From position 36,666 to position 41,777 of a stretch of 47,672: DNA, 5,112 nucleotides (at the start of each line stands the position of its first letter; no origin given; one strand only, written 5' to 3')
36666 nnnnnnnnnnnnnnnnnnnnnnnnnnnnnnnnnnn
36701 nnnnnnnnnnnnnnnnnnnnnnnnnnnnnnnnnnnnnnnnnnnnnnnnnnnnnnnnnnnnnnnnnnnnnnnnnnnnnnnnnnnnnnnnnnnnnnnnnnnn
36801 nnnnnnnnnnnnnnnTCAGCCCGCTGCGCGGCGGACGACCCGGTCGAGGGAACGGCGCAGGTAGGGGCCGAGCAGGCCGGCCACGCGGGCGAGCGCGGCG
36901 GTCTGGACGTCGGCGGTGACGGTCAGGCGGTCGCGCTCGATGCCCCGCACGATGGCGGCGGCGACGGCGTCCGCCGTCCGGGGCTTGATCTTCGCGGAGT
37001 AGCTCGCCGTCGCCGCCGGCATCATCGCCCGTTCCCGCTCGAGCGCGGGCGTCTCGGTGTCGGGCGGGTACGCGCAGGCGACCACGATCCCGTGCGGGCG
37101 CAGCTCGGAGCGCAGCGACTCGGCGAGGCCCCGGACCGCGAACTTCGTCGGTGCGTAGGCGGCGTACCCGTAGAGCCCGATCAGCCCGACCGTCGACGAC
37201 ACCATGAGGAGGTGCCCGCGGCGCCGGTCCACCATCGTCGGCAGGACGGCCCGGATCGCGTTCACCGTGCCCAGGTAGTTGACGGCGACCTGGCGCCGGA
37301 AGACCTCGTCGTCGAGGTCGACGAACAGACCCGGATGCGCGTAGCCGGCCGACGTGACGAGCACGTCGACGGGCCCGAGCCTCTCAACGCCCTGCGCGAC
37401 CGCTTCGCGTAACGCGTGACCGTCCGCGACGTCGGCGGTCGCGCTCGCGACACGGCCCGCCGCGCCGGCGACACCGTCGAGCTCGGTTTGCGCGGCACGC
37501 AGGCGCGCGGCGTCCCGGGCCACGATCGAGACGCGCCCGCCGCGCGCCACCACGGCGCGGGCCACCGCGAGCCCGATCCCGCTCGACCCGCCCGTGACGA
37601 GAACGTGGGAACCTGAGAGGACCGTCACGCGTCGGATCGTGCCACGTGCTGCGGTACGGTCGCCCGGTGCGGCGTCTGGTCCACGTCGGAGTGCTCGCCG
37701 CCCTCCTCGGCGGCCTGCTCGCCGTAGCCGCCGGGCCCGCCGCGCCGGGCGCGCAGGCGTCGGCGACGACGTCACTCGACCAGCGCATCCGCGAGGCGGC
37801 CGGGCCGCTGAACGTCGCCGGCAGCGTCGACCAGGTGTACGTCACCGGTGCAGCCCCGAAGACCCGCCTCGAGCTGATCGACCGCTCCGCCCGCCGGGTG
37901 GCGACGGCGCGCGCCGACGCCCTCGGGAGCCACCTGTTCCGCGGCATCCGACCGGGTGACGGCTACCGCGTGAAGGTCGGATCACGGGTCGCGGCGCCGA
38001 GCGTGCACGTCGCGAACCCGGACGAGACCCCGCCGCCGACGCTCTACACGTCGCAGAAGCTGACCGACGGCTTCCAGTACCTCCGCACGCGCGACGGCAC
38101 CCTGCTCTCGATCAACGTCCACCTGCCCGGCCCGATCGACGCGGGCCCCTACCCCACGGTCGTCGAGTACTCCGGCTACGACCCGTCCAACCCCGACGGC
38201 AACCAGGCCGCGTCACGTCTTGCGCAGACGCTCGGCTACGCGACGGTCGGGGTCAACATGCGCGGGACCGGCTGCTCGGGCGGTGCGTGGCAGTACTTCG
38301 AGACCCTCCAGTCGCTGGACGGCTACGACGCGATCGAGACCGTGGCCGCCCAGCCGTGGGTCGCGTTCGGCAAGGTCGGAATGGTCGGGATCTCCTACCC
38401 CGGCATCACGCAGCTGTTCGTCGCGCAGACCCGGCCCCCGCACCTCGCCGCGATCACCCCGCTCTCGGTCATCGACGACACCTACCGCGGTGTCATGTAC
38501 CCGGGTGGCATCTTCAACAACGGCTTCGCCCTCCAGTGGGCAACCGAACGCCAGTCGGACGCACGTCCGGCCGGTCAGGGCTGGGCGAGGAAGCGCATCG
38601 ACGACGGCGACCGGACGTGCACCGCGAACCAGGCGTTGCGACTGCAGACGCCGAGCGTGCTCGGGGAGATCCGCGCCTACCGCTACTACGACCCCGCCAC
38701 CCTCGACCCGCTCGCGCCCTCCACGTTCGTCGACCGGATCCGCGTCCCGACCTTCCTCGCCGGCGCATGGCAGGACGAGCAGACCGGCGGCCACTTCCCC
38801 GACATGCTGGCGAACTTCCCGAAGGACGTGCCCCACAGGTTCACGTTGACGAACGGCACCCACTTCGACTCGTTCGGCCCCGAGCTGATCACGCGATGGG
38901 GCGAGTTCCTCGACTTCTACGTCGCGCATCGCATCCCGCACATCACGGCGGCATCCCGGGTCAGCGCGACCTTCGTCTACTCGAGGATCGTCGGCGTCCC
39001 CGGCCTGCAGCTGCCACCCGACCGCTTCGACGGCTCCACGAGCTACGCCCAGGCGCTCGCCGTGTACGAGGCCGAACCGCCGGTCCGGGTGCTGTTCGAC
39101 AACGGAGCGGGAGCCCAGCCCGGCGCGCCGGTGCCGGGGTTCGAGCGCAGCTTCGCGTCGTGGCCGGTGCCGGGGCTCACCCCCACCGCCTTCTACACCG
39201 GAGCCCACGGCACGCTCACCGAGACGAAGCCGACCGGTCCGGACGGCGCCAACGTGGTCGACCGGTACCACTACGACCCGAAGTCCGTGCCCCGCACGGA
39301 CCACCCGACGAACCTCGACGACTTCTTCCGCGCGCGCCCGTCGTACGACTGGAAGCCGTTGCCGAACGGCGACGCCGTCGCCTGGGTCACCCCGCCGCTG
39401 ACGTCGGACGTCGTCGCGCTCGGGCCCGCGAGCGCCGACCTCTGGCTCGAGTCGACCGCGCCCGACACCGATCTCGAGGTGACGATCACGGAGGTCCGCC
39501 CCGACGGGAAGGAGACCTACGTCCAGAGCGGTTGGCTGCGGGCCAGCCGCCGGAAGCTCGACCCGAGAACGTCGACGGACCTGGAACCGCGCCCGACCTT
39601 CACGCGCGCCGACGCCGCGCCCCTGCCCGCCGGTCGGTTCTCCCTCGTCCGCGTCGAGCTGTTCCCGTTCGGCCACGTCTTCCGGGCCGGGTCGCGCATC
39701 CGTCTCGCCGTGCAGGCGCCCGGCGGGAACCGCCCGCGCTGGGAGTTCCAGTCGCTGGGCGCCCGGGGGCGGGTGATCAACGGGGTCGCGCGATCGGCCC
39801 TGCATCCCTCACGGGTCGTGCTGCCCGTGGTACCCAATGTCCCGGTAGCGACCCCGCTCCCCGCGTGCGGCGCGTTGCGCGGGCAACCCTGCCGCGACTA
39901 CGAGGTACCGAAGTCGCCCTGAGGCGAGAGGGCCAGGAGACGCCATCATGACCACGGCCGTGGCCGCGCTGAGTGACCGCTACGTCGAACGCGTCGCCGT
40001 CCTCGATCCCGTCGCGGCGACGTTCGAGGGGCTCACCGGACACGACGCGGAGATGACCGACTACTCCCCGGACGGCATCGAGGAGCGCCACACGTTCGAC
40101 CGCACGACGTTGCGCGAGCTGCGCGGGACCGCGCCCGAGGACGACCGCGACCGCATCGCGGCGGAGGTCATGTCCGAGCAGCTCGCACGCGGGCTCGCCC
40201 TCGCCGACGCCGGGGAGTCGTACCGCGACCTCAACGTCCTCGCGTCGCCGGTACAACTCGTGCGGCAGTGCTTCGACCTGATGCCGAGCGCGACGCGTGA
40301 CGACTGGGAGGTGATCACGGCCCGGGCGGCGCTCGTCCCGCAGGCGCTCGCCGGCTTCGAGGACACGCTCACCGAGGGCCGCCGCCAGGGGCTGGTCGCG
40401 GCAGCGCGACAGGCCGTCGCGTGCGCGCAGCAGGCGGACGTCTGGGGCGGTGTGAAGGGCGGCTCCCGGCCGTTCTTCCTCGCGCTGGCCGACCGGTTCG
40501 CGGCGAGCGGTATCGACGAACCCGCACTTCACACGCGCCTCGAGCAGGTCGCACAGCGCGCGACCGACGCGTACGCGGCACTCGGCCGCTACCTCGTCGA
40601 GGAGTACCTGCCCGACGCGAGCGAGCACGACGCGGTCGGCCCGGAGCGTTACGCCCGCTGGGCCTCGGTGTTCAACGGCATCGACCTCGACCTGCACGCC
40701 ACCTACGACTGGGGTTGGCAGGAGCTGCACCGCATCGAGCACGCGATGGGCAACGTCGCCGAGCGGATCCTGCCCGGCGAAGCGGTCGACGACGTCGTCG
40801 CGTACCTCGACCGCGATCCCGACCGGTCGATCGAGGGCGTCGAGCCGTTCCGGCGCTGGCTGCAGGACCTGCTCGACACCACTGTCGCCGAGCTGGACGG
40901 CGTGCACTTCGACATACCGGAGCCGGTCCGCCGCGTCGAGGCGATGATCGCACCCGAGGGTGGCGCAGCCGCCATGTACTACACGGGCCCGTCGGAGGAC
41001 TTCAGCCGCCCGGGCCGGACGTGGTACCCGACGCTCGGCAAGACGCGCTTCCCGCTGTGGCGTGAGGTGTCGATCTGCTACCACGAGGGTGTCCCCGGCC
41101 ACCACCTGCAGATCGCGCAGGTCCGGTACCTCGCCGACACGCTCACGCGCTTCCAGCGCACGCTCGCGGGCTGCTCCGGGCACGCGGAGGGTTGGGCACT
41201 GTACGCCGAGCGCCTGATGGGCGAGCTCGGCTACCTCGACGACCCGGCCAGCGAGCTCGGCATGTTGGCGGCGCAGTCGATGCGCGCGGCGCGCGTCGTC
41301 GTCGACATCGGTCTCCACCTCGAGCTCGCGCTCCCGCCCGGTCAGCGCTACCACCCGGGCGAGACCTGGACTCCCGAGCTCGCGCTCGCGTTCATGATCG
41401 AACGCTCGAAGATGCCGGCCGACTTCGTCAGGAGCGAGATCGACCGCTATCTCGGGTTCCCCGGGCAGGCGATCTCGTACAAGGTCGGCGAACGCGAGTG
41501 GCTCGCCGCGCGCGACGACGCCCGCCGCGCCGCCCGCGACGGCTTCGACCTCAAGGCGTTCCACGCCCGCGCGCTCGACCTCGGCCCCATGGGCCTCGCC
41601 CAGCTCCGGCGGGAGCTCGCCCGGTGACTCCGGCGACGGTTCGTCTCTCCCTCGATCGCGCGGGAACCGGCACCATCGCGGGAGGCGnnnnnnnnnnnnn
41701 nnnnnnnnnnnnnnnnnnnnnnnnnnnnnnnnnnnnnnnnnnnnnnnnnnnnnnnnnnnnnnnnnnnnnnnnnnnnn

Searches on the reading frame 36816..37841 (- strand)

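Call 34: search_protein_families(library=pfam, proteins=[window:36816-37841:-], max_evalue=0.00001)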
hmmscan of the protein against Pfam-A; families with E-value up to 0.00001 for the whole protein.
window:36816-37841:- (341 aa): 3 families
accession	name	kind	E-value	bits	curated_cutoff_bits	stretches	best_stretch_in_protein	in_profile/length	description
PF00106.31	adh_short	-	7.2e-48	163.1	26.6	1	79-272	2-192/195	short chain dehydrogenase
PF13561.12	adh_short_C2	-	1.8e-29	103.4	27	1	87-296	6-212/236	Enoyl-(Acyl carrier protein) reductase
PF08659.16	KR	-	3.8e-18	66.5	22.6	1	80-246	3-166/180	KR domain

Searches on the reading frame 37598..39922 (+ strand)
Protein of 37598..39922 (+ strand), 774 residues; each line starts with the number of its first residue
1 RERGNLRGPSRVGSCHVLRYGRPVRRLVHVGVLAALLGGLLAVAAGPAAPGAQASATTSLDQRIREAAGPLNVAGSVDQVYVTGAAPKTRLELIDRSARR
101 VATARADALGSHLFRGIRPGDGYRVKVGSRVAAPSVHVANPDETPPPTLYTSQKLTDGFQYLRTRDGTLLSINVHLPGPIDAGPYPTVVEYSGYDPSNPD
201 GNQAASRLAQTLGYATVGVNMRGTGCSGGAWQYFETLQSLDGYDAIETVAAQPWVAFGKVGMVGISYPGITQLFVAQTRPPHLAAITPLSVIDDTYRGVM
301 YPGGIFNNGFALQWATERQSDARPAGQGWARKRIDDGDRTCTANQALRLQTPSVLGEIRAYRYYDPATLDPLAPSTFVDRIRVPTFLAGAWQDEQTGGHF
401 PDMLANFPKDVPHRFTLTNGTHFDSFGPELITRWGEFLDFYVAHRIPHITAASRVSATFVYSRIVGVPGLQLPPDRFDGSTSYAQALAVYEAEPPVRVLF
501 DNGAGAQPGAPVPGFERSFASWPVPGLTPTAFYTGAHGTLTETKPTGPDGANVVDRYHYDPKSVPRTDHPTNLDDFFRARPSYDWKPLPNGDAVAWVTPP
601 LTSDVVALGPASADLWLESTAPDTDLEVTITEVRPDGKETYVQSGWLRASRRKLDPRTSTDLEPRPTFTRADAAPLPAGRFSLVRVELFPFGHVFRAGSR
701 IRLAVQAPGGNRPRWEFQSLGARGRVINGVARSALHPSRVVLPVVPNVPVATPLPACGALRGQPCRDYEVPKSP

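Call 34: search_protein_families(library=pfam, proteins=[window:37598-39922:+], max_evalue=0.00001)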
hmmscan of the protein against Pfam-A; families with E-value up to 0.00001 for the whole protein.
window:37598-39922:+ (774 aa): 2 families
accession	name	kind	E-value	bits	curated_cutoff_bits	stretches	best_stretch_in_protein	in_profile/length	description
PF02129.25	Peptidase_S15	-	1.4e-38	133.5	23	1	166-423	1-261/262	X-Pro dipeptidyl-peptidase (S15 family)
PF08530.16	PepX_C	-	1e-31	111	22.5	1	491-707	4-178/217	X-Pro dipeptidyl-peptidase C-terminal non-catalytic domain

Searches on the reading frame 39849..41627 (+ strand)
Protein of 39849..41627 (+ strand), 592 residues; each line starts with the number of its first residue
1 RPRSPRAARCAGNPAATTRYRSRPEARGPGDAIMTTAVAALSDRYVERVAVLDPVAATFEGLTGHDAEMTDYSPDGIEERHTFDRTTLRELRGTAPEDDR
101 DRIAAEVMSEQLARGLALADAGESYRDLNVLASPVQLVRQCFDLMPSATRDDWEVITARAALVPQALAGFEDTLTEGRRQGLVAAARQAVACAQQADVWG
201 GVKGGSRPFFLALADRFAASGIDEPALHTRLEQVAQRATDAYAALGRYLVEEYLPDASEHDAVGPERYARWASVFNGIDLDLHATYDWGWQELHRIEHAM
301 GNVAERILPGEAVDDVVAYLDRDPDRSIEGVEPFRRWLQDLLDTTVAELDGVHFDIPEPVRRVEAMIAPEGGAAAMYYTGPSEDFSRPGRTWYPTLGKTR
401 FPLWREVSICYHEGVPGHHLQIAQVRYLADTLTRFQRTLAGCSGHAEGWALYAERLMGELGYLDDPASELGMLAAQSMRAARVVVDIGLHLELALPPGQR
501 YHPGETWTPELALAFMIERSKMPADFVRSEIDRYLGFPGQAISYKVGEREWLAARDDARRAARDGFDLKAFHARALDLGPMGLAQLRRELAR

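Call 34: search_protein_families(library=pfam, proteins=[window:39849-41627:+], max_evalue=0.00001)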
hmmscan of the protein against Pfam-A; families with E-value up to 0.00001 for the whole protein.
window:39849-41627:+ (592 aa): 1 family
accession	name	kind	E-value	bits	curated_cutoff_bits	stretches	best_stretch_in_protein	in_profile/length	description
PF05960.17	DUF885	-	8.8e-144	481.4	32.4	1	54-589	1-531/532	Bacterial protein of unknown function (DUF885)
